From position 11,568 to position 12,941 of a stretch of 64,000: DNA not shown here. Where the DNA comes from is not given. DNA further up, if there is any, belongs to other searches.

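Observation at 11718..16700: Tandem GlmD-like double-SIS paralogs flanking a CE4 deacetylase and a BadF-type kinase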

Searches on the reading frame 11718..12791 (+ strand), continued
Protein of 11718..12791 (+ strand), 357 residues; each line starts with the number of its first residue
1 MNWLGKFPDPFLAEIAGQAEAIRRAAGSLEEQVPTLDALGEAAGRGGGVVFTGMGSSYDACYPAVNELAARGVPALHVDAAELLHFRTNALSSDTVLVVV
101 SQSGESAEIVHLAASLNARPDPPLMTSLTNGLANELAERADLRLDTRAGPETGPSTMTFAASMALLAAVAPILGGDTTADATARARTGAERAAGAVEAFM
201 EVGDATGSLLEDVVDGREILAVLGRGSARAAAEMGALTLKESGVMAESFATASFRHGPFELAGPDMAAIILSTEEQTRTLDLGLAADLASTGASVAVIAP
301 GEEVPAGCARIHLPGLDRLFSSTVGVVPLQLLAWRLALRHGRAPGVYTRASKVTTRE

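Call 86: search_dna_similar(query=window:11718-12788:+, collection=plasmids, mode=protein, max_rows=15, max_evalue=1e-15)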
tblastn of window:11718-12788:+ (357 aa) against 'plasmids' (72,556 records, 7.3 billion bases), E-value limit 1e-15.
No match.

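Call 94: search_protein_representatives(protein=window:11718-12788:+)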
Query: 357 residues. Proteins with E-value up to 0.001 (for the whole library): 4947; up to 1e-10: 1575; up to 1e-30: 229. The best 150 are listed.
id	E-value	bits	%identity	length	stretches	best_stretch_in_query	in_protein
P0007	1.0e-131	455.8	65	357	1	1-357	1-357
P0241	1.8e-96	340.0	91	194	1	163-357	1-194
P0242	6.8e-94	331.5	50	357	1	6-357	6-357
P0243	5.2e-91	322.0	53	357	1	2-357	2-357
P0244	3.5e-90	319.3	52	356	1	2-357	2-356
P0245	6.9e-90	318.3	65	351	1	1-266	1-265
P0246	4.8e-86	305.7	48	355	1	4-357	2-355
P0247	3.8e-85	302.7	49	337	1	23-356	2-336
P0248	4.9e-85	302.4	52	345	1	2-357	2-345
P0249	8.8e-85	301.5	51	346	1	12-357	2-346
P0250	1.3e-82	294.4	51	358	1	4-357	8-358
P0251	1.0e-78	281.6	50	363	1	8-357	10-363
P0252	1.4e-77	277.9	49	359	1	8-357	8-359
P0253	3.8e-77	276.4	47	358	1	2-357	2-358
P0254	4.6e-75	269.6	50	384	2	2-174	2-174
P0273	1.1e-55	205.9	41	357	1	9-357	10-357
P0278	2.1e-50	188.6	37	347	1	9-355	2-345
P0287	1.7e-45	172.5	37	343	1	11-357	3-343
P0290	9.4e-45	170.0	35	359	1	5-357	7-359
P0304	9.2e-42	160.2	36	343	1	10-357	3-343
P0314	2.4e-40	155.5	32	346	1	12-357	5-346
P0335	6.3e-38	147.5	32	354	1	8-356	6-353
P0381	5.5e-35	137.9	31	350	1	10-357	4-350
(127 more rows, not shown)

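Call 95: search_protein_families(library=ncbifam, proteins=[P0242, P0253, P0273, P0278, P0287, P0290, P0304, P0314, P0335, P0381], max_evalue=1e-10)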
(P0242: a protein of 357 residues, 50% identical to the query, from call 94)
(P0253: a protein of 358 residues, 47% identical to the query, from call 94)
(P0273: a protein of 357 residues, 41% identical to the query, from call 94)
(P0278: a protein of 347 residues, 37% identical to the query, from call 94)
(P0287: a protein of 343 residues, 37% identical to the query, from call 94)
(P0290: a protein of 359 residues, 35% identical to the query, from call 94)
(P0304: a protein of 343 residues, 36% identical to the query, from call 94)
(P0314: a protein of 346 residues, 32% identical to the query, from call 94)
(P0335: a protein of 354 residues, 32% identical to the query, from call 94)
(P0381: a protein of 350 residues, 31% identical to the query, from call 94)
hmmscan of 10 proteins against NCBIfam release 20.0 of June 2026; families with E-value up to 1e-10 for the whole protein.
P0242 (357 aa): 5 families
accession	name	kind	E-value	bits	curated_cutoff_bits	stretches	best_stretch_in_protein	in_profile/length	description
TIGR01135.1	glmS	equivalog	2.9e-37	128.5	418.05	1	11-353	252-603/607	glutamine--fructose-6-phosphate transaminase (isomerizing)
NF001484.0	PRK00331.1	subfamily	8.2e-35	120.2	381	1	13-346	256-590/601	isomerizing glutamine--fructose-6-phosphate transaminase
NF046059.1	NagB_SO3506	equivalog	1.7e-16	60.4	430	1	43-303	35-287/330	glucosamine-6-phosphate deaminase NagB-II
TIGR02815.1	agaS_fam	subfamily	3.4e-13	49.3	529.2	1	13-316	7-320/372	putative sugar isomerase, AgaS family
NF041128.1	glucosaP_deam_GlmD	equivalog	1.7e-12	47.2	580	1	21-354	6-321/323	glucosamine-6-phosphate deaminase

P0253 (358 aa): 6 families
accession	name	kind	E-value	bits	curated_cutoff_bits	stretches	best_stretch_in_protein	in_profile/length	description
NF001484.0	PRK00331.1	subfamily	1.6e-38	132.5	381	1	5-345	248-588/601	isomerizing glutamine--fructose-6-phosphate transaminase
TIGR01135.1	glmS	equivalog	1.9e-36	125.7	418.05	1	7-356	249-605/607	glutamine--fructose-6-phosphate transaminase (isomerizing)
NF046059.1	NagB_SO3506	equivalog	1e-15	57.9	430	1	96-301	90-286/330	glucosamine-6-phosphate deaminase NagB-II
TIGR00393.1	kpsF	subfamily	2.1e-13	50.5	203.7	1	48-173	3-126/268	KpsF/GutQ family sugar-phosphate isomerase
NF008141.0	PRK10892.1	equivalog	6.1e-12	45.4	505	1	47-172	51-174/328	arabinose-5-phosphate isomerase KdsD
NF008581.0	PRK11543.1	equivalog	1.4e-11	44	481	1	45-173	42-168/321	arabinose-5-phosphate isomerase GutQ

P0273 (357 aa): 3 families
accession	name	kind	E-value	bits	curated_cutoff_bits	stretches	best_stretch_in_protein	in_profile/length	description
NF001484.0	PRK00331.1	subfamily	1.9e-31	109.1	381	1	12-341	254-585/601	isomerizing glutamine--fructose-6-phosphate transaminase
TIGR01135.1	glmS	equivalog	4.5e-30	104.7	418.05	1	12-341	253-591/607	glutamine--fructose-6-phosphate transaminase (isomerizing)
NF046059.1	NagB_SO3506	equivalog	2.6e-17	63.1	430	1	87-304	78-287/330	glucosamine-6-phosphate deaminase NagB-II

P0278 (347 aa): 4 families
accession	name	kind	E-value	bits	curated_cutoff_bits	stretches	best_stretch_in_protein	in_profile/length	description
TIGR01135.1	glmS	equivalog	7.4e-43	146.9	418.05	1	3-336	251-596/607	glutamine--fructose-6-phosphate transaminase (isomerizing)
NF001484.0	PRK00331.1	subfamily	4.3e-42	144.3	381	1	3-334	253-588/601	isomerizing glutamine--fructose-6-phosphate transaminase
NF046059.1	NagB_SO3506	equivalog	4.3e-16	59.1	430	1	27-302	24-297/330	glucosamine-6-phosphate deaminase NagB-II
NF041128.1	glucosaP_deam_GlmD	equivalog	2.2e-14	53.4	580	1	44-336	34-313/323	glucosamine-6-phosphate deaminase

P0287 (343 aa): 4 families
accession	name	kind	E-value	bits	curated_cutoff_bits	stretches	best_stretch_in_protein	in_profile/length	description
NF001484.0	PRK00331.1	subfamily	1.2e-39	136.2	381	1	4-334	255-592/601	isomerizing glutamine--fructose-6-phosphate transaminase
TIGR01135.1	glmS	equivalog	8.8e-38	130.2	418.05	1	3-341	252-605/607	glutamine--fructose-6-phosphate transaminase (isomerizing)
NF046059.1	NagB_SO3506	equivalog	3.6e-17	62.7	430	1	15-257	13-253/330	glucosamine-6-phosphate deaminase NagB-II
NF041128.1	glucosaP_deam_GlmD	equivalog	2.1e-14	53.5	580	1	41-339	32-320/323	glucosamine-6-phosphate deaminase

P0290 (359 aa): 3 families
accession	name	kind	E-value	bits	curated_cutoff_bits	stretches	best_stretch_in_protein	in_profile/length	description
NF001484.0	PRK00331.1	subfamily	1.2e-35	123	381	1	14-341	255-583/601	isomerizing glutamine--fructose-6-phosphate transaminase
TIGR01135.1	glmS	equivalog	2.2e-32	112.3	418.05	1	13-342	252-591/607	glutamine--fructose-6-phosphate transaminase (isomerizing)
NF046059.1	NagB_SO3506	equivalog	1.6e-22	80.3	430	1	88-303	79-283/330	glucosamine-6-phosphate deaminase NagB-II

P0304 (343 aa): 3 families
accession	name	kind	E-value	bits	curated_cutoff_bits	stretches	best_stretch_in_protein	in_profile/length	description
NF001484.0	PRK00331.1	subfamily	9e-39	133.3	381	1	7-341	257-600/601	isomerizing glutamine--fructose-6-phosphate transaminase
TIGR01135.1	glmS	equivalog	2e-35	122.4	418.05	1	4-341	252-606/607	glutamine--fructose-6-phosphate transaminase (isomerizing)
NF046059.1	NagB_SO3506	equivalog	1e-24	87.5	430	1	40-257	39-254/330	glucosamine-6-phosphate deaminase NagB-II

P0314 (346 aa): 4 families
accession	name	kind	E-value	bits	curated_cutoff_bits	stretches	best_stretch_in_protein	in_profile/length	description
NF001484.0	PRK00331.1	subfamily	2.6e-49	168.2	381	1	7-343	257-598/601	isomerizing glutamine--fructose-6-phosphate transaminase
TIGR01135.1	glmS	equivalog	3e-49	168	418.05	1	5-344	254-605/607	glutamine--fructose-6-phosphate transaminase (isomerizing)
NF046059.1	NagB_SO3506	equivalog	5.9e-24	85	430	1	7-295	7-290/330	glucosamine-6-phosphate deaminase NagB-II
NF041128.1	glucosaP_deam_GlmD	equivalog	1.6e-22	80.2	580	1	42-342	32-320/323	glucosamine-6-phosphate deaminase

P0335 (354 aa): 4 families
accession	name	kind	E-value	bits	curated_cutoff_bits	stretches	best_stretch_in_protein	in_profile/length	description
NF001484.0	PRK00331.1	subfamily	2.3e-32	112.2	381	1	13-340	258-587/601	isomerizing glutamine--fructose-6-phosphate transaminase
TIGR01135.1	glmS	equivalog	4e-30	104.9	418.05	1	12-341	256-594/607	glutamine--fructose-6-phosphate transaminase (isomerizing)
NF046059.1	NagB_SO3506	equivalog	7.1e-15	55.1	430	1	93-298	86-282/330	glucosamine-6-phosphate deaminase NagB-II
NF041128.1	glucosaP_deam_GlmD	equivalog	3.4e-13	49.5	580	1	48-303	33-272/323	glucosamine-6-phosphate deaminase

P0381 (350 aa): 5 families
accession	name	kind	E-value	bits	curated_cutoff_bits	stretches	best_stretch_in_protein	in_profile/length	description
TIGR01135.1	glmS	equivalog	3.8e-42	144.6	418.05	1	5-338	252-595/607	glutamine--fructose-6-phosphate transaminase (isomerizing)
NF001484.0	PRK00331.1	subfamily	1e-39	136.5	381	1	6-338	255-589/601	isomerizing glutamine--fructose-6-phosphate transaminase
NF041128.1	glucosaP_deam_GlmD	equivalog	3.1e-19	69.4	580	1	6-346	4-320/323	glucosamine-6-phosphate deaminase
NF046059.1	NagB_SO3506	equivalog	1.3e-15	57.6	430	1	7-297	6-291/330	glucosamine-6-phosphate deaminase NagB-II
TIGR02815.1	agaS_fam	subfamily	3.8e-15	55.7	529.2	1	7-339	7-353/372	putative sugar isomerase, AgaS family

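Call 96: list_cluster_members(proteins=[P0242, P0253, P0273, P0278, P0287, P0290, P0304, P0314, P0335, P0381])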
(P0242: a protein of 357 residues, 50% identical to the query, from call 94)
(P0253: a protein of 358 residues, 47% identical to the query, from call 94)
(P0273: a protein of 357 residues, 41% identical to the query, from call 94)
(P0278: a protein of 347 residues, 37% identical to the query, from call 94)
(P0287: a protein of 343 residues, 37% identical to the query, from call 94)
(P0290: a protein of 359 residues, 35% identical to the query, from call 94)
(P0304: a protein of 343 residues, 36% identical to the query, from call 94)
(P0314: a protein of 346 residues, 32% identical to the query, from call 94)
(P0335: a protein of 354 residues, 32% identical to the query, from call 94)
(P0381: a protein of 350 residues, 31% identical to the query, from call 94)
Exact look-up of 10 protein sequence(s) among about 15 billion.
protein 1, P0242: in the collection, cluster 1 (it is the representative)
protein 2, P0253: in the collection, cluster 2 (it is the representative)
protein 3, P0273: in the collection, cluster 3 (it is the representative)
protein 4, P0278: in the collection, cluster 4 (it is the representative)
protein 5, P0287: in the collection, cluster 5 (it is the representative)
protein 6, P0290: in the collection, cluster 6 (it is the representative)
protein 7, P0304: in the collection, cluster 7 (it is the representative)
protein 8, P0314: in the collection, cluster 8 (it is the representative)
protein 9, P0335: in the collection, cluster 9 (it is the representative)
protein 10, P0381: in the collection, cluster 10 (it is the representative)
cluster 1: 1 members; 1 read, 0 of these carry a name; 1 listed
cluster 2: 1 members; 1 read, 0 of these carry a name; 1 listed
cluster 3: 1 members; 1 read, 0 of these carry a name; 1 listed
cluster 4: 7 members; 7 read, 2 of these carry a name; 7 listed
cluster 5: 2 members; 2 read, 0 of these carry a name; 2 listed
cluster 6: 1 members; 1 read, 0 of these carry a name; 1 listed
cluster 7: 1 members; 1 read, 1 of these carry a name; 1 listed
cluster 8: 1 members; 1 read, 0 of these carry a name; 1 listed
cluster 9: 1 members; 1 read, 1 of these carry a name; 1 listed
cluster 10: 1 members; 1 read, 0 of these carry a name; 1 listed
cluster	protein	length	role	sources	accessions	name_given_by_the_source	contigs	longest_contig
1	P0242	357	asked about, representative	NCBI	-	-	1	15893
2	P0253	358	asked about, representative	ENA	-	-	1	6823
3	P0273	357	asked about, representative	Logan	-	-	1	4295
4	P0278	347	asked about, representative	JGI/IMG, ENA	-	-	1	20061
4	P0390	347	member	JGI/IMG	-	glucosamine--fructose-6-phosphate aminotransferase (isomerizing)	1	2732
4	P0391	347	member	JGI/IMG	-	glucosamine--fructose-6-phosphate aminotransferase (isomerizing)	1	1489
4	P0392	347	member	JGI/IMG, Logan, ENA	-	-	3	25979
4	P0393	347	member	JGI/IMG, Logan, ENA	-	-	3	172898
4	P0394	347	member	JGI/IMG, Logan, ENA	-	-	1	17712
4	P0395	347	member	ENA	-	-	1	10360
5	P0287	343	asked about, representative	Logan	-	-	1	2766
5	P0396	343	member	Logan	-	-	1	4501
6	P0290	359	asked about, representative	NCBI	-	-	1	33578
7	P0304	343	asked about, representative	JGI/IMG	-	glucosamine--fructose-6-phosphate aminotransferase (isomerizing)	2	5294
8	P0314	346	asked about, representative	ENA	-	-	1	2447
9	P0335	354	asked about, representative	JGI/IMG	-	glucosamine--fructose-6-phosphate aminotransferase (isomerizing)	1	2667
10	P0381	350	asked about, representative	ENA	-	-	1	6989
